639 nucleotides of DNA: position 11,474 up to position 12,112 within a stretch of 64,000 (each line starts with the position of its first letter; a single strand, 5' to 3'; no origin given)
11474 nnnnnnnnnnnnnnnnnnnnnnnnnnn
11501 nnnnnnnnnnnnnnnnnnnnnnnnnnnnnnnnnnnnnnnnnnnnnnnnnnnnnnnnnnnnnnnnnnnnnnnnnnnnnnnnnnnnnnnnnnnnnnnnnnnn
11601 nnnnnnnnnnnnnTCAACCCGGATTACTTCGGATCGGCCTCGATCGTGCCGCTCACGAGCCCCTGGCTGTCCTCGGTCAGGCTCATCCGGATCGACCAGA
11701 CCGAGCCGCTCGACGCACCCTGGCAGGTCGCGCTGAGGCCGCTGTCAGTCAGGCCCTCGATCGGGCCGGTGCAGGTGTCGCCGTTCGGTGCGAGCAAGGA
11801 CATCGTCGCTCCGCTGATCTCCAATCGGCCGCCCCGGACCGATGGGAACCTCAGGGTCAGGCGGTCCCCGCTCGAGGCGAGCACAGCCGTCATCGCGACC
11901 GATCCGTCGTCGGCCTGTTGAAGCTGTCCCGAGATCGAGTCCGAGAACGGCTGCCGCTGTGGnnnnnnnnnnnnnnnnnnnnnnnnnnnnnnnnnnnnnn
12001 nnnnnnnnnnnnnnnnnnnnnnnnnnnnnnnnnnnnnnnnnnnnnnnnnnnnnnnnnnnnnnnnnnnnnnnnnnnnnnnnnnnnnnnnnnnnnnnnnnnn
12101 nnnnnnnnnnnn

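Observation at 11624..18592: ApbE flavin transferase plus an FRD-like membrane protein with an SGAT flavinylation motif, co-transcribed with MurT/GatD and two secreted beta-propellers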

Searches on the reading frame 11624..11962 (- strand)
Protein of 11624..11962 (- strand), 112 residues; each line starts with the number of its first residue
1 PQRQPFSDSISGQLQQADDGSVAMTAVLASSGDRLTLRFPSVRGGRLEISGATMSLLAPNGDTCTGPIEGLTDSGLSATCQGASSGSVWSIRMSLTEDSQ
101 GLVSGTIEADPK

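Call 32: predict_structure(alignment_id=A2)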
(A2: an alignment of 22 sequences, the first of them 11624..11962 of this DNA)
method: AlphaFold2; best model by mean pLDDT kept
length: 112 residues; sequences in the alignment: 22
mean_pLDDT: 93.6   pTM: 0.84
mean pLDDT of the five models: 93.6, 91.7, 91.6, 91.1, 90.5
residues with pLDDT >= 90: 94; 70-90: 17; 50-70: 1; < 50: 0
segments of 3 or more residues with pLDDT < 50: none
pLDDT, mean of each block of 10 residues (from residue 1): 91 94 96 96 81 96 96 92 94 96 97 93
secondary structure, 60 per line:
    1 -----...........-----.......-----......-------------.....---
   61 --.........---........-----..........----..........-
elements in order: E6-16 E22-28 E34-39 E53-57 E63-71 E75-82 E88-97 E102-111

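Call 56: search_protein_representatives(alignment_id=A2)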
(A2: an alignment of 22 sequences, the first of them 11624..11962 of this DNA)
Query: 22 sequences, 112 profile positions. Proteins with E-value up to 0.001 (for the whole library): 270; up to 1e-10: 25; up to 1e-30: 0. The best 150 are listed.
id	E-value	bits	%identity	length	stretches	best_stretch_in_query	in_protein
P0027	1.9e-29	117.9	-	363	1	3-110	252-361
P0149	2.3e-27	111.2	-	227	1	3-107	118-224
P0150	8.5e-20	86.9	-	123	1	2-110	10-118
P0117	3.1e-19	85.0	-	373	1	3-111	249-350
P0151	2.3e-18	82.2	-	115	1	26-111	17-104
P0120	4.3e-18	81.4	-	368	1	5-110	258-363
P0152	1.4e-15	73.3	-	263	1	3-76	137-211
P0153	4.3e-15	71.7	-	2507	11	12-63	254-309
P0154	7.5e-15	70.9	-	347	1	3-108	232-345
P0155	2.2e-14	69.4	-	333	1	2-109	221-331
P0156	2.9e-14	69.0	-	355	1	2-110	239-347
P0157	2.4e-13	66.0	-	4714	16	6-57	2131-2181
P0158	4.5e-13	65.2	-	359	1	5-110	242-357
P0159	5.5e-13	64.9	-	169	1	3-108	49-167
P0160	6.2e-13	64.8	-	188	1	3-107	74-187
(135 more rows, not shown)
